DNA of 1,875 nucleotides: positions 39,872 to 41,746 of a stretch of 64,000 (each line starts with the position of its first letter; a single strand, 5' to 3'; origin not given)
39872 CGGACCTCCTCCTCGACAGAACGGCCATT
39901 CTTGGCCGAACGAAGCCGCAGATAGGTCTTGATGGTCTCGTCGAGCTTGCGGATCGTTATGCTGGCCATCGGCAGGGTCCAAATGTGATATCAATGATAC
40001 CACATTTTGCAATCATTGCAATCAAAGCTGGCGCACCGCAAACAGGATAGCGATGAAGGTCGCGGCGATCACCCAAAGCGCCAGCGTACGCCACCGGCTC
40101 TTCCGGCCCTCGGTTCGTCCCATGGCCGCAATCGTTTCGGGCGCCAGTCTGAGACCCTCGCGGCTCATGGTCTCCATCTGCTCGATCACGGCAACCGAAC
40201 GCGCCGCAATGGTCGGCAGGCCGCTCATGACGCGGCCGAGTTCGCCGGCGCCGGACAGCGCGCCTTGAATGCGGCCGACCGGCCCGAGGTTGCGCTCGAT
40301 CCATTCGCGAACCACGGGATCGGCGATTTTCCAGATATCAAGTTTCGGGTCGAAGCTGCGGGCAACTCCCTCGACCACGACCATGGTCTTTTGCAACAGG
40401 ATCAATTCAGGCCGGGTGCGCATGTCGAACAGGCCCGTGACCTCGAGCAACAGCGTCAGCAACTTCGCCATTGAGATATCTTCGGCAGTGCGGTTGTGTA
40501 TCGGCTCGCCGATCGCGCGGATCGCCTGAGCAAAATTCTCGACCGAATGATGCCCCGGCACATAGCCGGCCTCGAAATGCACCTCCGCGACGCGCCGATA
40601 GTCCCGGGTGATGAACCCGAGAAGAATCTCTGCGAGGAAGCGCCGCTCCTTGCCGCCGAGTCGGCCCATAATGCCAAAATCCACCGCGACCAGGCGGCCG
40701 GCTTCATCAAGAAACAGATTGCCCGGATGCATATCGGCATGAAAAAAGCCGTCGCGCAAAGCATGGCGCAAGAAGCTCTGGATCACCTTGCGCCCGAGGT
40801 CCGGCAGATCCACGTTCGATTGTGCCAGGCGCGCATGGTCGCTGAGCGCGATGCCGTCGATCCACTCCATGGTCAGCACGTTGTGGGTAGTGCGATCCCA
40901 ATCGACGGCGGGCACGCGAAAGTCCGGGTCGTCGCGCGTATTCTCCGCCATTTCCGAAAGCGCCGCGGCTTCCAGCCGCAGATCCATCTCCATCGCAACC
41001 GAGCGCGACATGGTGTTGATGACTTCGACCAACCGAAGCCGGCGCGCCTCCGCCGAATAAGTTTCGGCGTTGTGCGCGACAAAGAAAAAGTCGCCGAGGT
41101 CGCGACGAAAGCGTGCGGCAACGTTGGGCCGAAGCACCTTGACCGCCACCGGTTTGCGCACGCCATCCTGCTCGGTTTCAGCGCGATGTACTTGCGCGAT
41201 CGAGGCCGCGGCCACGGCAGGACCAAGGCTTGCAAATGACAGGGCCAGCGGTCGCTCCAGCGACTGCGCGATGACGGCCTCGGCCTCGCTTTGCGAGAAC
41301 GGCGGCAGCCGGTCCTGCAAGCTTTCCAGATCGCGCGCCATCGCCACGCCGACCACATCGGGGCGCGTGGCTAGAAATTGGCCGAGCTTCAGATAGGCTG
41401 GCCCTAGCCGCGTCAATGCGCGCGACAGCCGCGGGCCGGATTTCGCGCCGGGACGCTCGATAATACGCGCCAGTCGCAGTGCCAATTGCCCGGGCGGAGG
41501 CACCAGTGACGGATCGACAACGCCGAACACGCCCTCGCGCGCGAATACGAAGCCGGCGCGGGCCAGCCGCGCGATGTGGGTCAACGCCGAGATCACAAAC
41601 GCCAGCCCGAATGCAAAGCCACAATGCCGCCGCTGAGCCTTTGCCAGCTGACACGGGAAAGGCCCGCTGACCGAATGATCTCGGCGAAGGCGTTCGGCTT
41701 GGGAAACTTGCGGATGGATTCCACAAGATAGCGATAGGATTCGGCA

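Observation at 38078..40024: Candidate system: antitoxin-derived RHH domain fused to CoaBC plus a cognate-looking operator over the coaBC-dut promoter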

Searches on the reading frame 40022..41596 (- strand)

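Call 4: search_protein_families(library=pfam, proteins=[window:40022-41596:-], max_evalue=0.1)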
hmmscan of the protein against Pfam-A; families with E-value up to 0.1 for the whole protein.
window:40022-41596:- (524 aa): 4 families
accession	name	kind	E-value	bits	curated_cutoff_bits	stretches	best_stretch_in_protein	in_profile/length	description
PF03109.22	ABC1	-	9.5e-75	251.3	22.9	1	93-340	2-244/244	ABC1 atypical kinase-like domain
PF01636.29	APH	-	7.2e-05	23.1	23.2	1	255-308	141-195/239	Phosphotransferase enzyme family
PF00069.31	Pkinase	-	0.00053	19.9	31.7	1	235-317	69-152/263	Protein kinase domain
PF01163.29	RIO1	-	0.00055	20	22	1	197-308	46-149/187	RIO domain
